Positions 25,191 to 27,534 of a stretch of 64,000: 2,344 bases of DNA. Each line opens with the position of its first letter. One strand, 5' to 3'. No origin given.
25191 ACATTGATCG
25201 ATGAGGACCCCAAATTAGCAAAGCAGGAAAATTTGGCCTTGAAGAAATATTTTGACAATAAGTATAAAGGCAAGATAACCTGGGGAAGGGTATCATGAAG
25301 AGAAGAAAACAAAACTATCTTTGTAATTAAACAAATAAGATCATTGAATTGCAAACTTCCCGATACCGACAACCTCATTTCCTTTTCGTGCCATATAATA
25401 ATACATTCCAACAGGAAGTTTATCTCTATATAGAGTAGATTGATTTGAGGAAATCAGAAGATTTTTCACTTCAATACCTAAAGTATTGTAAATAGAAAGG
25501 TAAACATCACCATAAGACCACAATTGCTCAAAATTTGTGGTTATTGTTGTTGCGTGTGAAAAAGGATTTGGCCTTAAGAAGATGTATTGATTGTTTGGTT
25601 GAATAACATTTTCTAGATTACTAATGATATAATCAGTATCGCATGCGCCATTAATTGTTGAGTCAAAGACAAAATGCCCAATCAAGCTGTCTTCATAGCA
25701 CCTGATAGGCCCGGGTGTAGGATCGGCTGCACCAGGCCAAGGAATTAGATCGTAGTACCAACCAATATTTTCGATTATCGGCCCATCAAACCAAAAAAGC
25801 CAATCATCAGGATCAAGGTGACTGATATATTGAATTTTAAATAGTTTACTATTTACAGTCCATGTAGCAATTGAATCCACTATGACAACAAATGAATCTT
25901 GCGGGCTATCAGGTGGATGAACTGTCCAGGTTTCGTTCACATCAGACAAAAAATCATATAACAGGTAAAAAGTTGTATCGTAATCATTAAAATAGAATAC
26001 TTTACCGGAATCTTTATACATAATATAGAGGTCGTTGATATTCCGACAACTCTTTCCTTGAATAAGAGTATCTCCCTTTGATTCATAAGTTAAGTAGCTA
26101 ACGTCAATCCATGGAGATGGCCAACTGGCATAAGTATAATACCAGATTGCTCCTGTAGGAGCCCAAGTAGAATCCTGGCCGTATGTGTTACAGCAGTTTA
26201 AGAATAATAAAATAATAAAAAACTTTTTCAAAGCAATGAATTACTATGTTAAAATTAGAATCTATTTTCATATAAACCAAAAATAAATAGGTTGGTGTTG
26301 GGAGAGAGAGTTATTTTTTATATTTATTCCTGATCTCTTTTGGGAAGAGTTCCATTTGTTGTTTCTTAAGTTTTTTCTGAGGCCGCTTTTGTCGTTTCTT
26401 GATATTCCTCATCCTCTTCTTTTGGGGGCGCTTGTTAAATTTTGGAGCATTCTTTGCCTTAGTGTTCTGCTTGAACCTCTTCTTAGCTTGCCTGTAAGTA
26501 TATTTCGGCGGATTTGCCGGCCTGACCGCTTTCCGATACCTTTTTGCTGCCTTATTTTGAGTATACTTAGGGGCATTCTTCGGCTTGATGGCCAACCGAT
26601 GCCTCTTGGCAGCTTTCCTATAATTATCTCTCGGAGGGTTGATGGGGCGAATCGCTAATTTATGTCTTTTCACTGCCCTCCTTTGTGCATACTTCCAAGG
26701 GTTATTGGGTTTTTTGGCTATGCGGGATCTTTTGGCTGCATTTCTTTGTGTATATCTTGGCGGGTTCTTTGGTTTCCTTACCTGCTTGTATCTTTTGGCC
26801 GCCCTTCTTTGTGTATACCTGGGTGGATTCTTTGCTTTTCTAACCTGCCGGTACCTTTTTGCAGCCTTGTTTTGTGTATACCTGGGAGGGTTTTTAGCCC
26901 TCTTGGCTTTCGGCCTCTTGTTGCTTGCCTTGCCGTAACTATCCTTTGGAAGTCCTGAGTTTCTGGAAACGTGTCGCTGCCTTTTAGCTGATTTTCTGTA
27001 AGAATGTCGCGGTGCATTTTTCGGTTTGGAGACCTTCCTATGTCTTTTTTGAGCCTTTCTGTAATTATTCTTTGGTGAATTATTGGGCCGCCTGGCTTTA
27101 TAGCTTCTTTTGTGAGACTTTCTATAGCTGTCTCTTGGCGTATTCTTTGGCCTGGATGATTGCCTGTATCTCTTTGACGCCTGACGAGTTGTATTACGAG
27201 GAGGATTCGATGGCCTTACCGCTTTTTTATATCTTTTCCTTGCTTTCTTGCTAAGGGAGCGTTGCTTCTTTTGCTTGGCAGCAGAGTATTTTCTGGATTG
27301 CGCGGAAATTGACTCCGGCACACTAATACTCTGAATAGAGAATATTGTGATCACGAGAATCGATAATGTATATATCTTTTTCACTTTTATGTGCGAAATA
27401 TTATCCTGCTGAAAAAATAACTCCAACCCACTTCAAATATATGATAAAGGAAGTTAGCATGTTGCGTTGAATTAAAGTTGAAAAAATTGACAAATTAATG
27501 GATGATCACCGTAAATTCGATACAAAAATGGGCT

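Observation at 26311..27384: Membrane-targeted polycationic protein built from 13 tandem 21-aa KR / NPPRY repeats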

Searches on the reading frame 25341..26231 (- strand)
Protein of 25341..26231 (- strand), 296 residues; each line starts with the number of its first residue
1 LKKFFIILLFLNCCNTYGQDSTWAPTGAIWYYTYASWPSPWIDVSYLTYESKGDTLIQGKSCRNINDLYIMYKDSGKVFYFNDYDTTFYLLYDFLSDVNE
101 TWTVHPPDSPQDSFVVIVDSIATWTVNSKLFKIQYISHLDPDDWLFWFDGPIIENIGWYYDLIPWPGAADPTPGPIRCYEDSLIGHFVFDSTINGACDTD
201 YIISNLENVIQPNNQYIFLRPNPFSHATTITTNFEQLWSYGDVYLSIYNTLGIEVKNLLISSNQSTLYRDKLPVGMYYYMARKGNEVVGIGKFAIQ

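Call 6: search_protein_families(library=pfam, proteins=[window:25341-26231:-], max_evalue=1)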
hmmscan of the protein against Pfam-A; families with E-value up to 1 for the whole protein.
window:25341-26231:- (296 aa): 1 family
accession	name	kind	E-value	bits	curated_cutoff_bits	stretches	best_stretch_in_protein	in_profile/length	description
PF18962.6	Por_Secre_tail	-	4.6e-05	24.1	27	1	221-288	3-69/75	Secretion system C-terminal sorting domain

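Call 7: search_protein_families(library=ncbifam, proteins=[window:25341-26231:-], max_evalue=1)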
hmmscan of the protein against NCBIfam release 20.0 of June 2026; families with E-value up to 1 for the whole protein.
window:25341-26231:- (296 aa): 1 family
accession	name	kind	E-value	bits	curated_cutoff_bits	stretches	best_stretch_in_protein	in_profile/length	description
TIGR04183.1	Por_Secre_tail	domain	2.3e-05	24.3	23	1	221-295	3-71/72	T9SS type A sorting domain-containing protein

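Call 10: find_encoding_contigs(protein=window:25341-26231:-, flank=10000)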
Protein window:25341-26231:- (296 aa): no gene with exactly this product is on record in the collection.

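Call 28: find_homologous_proteins(query=window:25341-26231:-, max_evalue=0.001)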
Query window:25341-26231:- (296 aa): 2 proteins with E <= 0.001 among 310 candidates.
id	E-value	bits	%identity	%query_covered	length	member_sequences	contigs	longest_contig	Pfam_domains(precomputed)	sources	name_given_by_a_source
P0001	8.7e-133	461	99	66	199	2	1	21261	-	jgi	-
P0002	1.1e-4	40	36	28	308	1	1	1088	PF13585.13,PF18962.8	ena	-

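Call 29: find_encoding_contigs(protein=P0001, flank=10000)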
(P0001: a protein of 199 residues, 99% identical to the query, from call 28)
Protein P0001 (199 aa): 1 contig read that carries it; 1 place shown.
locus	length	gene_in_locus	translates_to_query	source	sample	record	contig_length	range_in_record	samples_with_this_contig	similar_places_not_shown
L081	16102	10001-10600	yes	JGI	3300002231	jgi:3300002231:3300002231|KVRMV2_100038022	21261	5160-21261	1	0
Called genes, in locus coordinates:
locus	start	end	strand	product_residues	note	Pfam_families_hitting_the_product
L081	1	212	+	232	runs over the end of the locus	-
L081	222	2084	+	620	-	PF25060:ARM_TT21_2nd (faint), PF13428:TPR_14 (faint), PF00515:TPR_1 (faint), PF07719:TPR_2 (faint), PF13174:TPR_6 (faint), PF13176:TPR_7 (faint), PF13181:TPR_8 (faint), PF13424:TPR_12 (faint), +3 more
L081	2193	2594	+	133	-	-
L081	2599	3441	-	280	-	PF01168:Ala_racemase_N, PF00842:Ala_racemase_C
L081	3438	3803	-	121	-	PF01168:Ala_racemase_N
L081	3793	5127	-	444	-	PF08245:Mur_ligase_M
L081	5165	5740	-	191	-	PF02622:DUF179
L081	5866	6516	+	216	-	PF12766:Pyridox_oxase_2, PF01243:PNPOx_N, PF10590:PNP_phzG_C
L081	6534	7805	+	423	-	-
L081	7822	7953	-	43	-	PF17070:Thx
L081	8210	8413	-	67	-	PF00216:Bac_DNA_binding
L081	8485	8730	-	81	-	-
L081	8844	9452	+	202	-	-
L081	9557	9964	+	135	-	-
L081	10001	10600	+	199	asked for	-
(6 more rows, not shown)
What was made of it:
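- The gene is divergently adjacent to hup (HU) and thx, which are genes for basic nucleic-acid-binding proteins (calls 6, 29).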

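Call 46: search_protein_families(library=phrogs, proteins=[window:25341-26231:-], max_evalue=1)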
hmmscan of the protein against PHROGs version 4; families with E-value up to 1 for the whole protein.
window:25341-26231:- (296 aa): 0 families

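Call 47: search_protein_families(library=padloc, proteins=[window:25341-26231:-], max_evalue=1)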
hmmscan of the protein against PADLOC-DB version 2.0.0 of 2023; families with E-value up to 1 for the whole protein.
window:25341-26231:- (296 aa): 0 families

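Call 72: predict_structure(protein=window:25341-26231:-)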
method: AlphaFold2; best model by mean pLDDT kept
length: 296 residues; sequences in the alignment: 1
mean_pLDDT: 37.2   pTM: 0.27
mean pLDDT of the five models: 37.2, 34.0, 27.6, 27.1, 27.0
residues with pLDDT >= 90: 0; 70-90: 2; 50-70: 46; < 50: 248
segments of 3 or more residues with pLDDT < 50: 1-237, 251-253, 263-270
pLDDT, mean of each block of 10 residues (from residue 1): 31 33 32 29 29 27 34 35 33 36 37 34 34 33 30 31 30 31 30 30 33 31 28 47 62 56 47 62 64 58
secondary structure, 60 per line:
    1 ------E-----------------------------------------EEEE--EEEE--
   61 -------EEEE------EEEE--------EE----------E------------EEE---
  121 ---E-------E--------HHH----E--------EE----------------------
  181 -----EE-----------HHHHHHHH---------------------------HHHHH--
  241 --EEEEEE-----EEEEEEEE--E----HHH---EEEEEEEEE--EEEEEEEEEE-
elements in order: E49-52 E55-58 E68-71 E78-81 E115-117 H199-206 H234-238 E243-248 E254-261 E275-283 E286-295
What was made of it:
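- Tried and rejected: The AlphaFold2 model of the neighbouring T9SS protein was unusable (pLDDT 37, call 72).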

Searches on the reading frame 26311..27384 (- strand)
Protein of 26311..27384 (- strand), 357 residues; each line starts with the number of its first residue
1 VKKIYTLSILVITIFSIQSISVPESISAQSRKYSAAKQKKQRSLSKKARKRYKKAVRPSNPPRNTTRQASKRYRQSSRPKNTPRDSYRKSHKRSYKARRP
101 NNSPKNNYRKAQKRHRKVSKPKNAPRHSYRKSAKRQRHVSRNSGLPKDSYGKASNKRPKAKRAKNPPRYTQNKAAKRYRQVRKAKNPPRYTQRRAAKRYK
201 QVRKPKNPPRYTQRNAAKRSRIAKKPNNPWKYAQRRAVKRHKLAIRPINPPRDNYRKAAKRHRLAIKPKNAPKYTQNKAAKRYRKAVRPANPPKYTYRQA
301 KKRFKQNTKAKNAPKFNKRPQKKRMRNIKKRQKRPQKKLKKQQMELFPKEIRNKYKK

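Call 6: search_protein_families(library=pfam, proteins=[window:26311-27384:-], max_evalue=1)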
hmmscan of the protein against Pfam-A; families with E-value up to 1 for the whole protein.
window:26311-27384:- (357 aa): 0 families

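Call 7: search_protein_families(library=ncbifam, proteins=[window:26311-27384:-], max_evalue=1)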
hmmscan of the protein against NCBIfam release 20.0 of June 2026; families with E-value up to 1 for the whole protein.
window:26311-27384:- (357 aa): 1 family
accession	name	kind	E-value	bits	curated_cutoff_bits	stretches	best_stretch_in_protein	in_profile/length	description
NF047351.1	lipase_YSIRK_Sa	exception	0.099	10.9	650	1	7-343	16-328/704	YSIRK-targeted triacylglycerol lipase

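Call 8: find_homologous_proteins(query=window:26311-27384:-, max_evalue=0.001)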
Query window:26311-27384:-: 2135 candidates shared short words with the query, none scored E <= 0.001.
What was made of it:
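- Tried and rejected: Word-index search of 5.8 billion clusters (call 8).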

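Call 9: find_encoding_contigs(protein=window:26314-27384:-, flank=10000)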
Protein seq(357 aa) (357 aa): no gene with exactly this product is on record in the collection.

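Call 38: predict_structure(protein=window:26311-27384:-)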
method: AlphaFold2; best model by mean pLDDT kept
length: 357 residues; sequences in the alignment: 1
mean_pLDDT: 66.0   pTM: 0.17
mean pLDDT of the five models: 66.0, 65.4, 64.4, 60.6, 53.4
residues with pLDDT >= 90: 4; 70-90: 139; 50-70: 156; < 50: 58
segments of 3 or more residues with pLDDT < 50: 77-79, 96-104, 119-121, 123-125, 127-152
pLDDT, mean of each block of 10 residues (from residue 1): 59 61 65 79 84 67 51 52 51 48 52 53 48 45 44 52 73 87 84 80 66 80 66 84 70 66 60 59 58 71 72 55 82 88 85 83
secondary structure, 60 per line:
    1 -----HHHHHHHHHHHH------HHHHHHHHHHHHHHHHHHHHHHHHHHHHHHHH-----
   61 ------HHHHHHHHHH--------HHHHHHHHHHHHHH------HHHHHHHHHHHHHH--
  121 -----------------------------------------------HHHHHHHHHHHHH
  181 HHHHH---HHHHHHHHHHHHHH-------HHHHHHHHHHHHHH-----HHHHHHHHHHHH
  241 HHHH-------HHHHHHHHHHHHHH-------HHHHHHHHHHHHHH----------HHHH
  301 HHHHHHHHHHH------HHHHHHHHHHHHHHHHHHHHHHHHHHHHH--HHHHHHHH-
elements in order: H6-17 H24-55 H67-76 H85-98 H105-118 H168-185 H189-202 H210-223 H229-244 H252-265 H273-286 H297-311 H318-346 H349-356
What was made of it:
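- Closest known: Secreted polyprotein precursors of cationic peptides. Different: There is no evidence of processing here, and the KR pair lies inside the predicted helix (call 38).
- Helix-linker string: AlphaFold2 (single sequence, so low confidence overall) gives helices of about 14 residues separated by linkers of about 7 residues. pTM is 0.17, so no packing is predicted (call 38). The KR pair lies in the middle of the predicted helix, not in the linker (call 38).
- Tried and rejected: I did not run a fold search with the repeat model because a pTM of 0.17 would give meaningless matches (call 38).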

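Call 45: search_solved_structures(query=window:26311-27384:-, max_evalue=1, show_alignments=2)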
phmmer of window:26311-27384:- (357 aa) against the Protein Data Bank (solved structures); distinct sequences matched with E-value up to 1: 0.
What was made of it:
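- Tried and rejected: PDB sequences (call 45).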

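Call 46: search_protein_families(library=phrogs, proteins=[window:26311-27384:-], max_evalue=1)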
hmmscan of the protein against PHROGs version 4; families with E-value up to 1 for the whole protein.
window:26311-27384:- (357 aa): 0 families

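Call 47: search_protein_families(library=padloc, proteins=[window:26311-27384:-], max_evalue=1)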
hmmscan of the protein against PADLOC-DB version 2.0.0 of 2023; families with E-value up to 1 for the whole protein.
window:26311-27384:- (357 aa): 0 families

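Call 57: search_dna_similar(query=window:26311-27384:-, collection=plasmids, mode=protein, max_evalue=0.01, max_rows=10)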
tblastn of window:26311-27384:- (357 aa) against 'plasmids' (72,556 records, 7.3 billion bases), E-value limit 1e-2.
No match.

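Call 58: search_dna_similar(query=window:26311-27384:-, collection=phages, mode=protein, max_evalue=0.01, max_rows=10)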
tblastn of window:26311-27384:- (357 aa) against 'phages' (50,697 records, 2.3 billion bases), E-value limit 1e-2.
No match.
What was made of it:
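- Tried and rejected: tblastn against plasmids and phages (calls 57, 58).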

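Call 63: list_cluster_members(proteins=[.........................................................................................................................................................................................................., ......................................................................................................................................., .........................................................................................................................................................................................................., window:26314-27354:-, window:26314-27321:-])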
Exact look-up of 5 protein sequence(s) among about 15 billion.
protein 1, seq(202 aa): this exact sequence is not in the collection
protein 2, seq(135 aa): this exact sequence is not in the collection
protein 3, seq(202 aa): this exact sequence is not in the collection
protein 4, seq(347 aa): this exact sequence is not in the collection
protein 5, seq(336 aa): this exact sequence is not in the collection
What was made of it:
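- The fragments that JGI did call on L081 are absent too (call 63), so this protein's own copies are evidently missing from that collection for some other reason.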

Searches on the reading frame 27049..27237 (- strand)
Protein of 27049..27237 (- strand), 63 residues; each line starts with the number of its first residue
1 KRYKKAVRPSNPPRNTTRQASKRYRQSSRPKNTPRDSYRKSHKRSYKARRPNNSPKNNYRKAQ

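Call 24: search_protein_representatives(alignment_id=A1)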
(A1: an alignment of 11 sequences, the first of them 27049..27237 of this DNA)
Query: 11 sequences, 63 profile positions. Proteins with E-value up to 0.001 (for the whole library): 0; up to 1e-10: 0; up to 1e-30: 0. The best 0 are listed.

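Call 25: find_related_loci(query=A1, collection=viral_contigs, flank=5000)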
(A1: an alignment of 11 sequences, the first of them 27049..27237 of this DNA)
Query A1 (63 aa) in viral_contigs; peptide patterns used: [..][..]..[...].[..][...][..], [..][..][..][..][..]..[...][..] (x = any residue, [..] = any of these).
61 stretches matched a pattern, but none encodes a relative of the query by tblastn (E <= 1e-3).

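Call 26: find_related_loci(query=A1, collection=metagenome_contigs, flank=10000)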
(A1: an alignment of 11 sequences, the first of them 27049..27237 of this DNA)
Query A1 (63 aa) in metagenome_contigs; peptide patterns used: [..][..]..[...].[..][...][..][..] (x = any residue, [..] = any of these).
30 stretches matched a pattern, but none encodes a relative of the query by tblastn (E <= 1e-3).
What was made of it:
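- There is no homologue anywhere (calls 6-8, 24-26, 45-47, 57, 58).
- Tried and rejected: Degenerate-pattern DNA scans of viral and metagenome contigs (calls 25, 26).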
